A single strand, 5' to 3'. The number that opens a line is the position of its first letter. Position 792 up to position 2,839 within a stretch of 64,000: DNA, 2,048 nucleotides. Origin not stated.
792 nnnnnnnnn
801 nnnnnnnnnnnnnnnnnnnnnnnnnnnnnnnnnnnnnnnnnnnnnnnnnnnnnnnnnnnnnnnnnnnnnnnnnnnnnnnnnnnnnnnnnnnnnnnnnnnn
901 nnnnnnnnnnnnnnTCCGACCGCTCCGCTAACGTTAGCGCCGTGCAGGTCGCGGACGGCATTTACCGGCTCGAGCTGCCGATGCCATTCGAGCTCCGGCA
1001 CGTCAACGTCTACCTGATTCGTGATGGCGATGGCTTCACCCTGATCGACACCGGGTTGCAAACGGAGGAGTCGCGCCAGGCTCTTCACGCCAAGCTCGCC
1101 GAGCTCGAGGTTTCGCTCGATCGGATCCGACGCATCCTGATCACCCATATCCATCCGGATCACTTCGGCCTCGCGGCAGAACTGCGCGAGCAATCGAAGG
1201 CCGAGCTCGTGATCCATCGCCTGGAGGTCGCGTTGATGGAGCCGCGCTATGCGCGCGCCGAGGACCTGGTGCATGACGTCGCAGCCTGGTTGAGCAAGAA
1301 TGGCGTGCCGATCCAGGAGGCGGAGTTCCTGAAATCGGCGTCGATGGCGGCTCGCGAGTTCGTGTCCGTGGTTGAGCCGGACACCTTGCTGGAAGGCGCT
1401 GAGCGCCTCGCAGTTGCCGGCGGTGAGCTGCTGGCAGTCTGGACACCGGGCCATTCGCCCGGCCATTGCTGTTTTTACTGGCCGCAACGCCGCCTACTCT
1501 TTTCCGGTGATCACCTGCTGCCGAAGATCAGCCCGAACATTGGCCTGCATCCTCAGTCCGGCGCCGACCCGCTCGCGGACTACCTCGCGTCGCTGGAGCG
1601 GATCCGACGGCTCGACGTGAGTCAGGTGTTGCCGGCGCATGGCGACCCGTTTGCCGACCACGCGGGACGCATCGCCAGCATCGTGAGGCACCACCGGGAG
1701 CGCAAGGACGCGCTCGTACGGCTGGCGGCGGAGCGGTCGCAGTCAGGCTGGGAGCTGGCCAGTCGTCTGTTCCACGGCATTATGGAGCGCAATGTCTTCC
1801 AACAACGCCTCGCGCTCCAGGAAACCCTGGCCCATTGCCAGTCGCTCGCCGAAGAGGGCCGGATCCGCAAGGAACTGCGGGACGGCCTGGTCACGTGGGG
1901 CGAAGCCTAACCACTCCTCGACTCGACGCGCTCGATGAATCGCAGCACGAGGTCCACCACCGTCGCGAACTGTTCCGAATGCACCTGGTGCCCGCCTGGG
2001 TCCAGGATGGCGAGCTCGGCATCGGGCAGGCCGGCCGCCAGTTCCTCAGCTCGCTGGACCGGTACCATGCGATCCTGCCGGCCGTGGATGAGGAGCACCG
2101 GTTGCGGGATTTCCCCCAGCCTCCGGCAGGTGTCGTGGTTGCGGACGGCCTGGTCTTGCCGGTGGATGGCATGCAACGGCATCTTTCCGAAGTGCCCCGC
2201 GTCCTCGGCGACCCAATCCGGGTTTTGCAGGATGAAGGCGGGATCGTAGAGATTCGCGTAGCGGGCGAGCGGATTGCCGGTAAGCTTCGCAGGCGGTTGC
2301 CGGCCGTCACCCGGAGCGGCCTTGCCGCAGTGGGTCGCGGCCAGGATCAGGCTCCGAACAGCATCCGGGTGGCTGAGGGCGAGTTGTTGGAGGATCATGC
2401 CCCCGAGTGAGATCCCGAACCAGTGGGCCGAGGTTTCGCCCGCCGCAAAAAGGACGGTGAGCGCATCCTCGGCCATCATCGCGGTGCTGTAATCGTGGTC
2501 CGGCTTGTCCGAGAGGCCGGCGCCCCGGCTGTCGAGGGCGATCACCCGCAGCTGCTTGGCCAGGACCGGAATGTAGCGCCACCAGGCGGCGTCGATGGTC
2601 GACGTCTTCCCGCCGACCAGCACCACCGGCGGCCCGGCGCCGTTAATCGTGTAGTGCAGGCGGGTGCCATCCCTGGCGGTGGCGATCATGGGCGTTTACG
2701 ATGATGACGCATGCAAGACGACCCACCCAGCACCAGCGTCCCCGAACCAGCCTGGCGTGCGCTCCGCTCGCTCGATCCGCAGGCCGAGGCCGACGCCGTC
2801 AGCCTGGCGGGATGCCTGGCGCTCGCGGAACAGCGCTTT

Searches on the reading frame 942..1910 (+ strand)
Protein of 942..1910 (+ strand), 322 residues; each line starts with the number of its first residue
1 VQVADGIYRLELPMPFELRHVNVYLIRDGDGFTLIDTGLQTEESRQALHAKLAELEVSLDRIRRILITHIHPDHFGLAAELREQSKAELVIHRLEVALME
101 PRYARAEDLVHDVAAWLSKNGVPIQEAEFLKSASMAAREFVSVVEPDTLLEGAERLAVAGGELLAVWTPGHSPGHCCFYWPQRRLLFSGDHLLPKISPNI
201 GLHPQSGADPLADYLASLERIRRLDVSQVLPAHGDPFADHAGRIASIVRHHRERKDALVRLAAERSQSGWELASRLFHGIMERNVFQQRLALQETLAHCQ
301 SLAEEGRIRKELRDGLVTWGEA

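Call 19: search_protein_families(library=pfam, proteins=[window:942-1910:+])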
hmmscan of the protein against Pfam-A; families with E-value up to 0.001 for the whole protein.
window:942-1910:+ (322 aa): 3 families
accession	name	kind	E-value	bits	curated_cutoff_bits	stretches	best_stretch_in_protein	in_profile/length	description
PF00753.33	Lactamase_B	-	7.5e-38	130.9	22.7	1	19-233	4-196/196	Metallo-beta-lactamase superfamily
PF19583.5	ODP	-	4.1e-12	46.8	27.2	1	20-100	2-80/194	ODP family beta lactamase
PF12706.13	Lactamase_B_2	-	0.00011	22.3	27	1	34-92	4-63/200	Beta-lactamase superfamily domain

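Call 77: find_encoding_contigs(protein=window:942-1910:+, flank=10000, max_places=1)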
Protein window:942-1910:+ (322 aa): 1 contig read that carries it; 1 place shown.
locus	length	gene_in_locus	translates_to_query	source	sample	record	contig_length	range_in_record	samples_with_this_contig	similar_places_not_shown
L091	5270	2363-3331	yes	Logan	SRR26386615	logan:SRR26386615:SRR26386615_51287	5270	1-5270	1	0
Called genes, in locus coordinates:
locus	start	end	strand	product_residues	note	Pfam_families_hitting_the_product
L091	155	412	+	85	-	-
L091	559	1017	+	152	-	-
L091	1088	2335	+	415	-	PF13487:HD_5, PF01966:HD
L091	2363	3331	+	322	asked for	PF00753:Lactamase_B, PF19583:ODP, PF23023:Anti-Pycsar_Apyc1 (faint), PF21221:B_lactamase-like_C (faint)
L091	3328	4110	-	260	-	PF12697:Abhydrolase_6, PF00561:Abhydrolase_1, PF12146:Hydrolase_4, PF00561:Abhydrolase_1 (weak), PF08386:Abhydrolase_4 (faint)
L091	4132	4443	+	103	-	-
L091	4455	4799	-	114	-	-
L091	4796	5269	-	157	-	?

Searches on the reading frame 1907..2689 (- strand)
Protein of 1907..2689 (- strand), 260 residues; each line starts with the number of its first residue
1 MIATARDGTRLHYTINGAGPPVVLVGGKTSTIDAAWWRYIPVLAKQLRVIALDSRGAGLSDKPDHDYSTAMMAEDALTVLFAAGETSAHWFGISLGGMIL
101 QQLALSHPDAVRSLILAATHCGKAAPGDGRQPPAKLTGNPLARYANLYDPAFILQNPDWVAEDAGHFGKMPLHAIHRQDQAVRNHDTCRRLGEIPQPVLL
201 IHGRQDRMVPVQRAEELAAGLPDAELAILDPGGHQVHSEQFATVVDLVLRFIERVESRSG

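Call 19: search_protein_families(library=pfam, proteins=[window:1907-2689:-])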
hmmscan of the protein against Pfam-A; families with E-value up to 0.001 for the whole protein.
window:1907-2689:- (260 aa): 4 families
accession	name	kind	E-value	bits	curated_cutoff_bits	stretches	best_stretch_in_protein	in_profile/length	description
PF00561.26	Abhydrolase_1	-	2.6e-28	99.8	25.8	2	20-121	1-109/245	alpha/beta hydrolase fold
PF12146.15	Hydrolase_4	-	2.8e-16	60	27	1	46-240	31-238/239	Serine aminopeptidase, S33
PF12697.13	Abhydrolase_6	-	4.6e-16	60.6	26.3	1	22-244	1-214/217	Alpha/beta hydrolase family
PF08386.16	Abhydrolase_4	-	2.4e-05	24.8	21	1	195-253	34-92/103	TAP-like protein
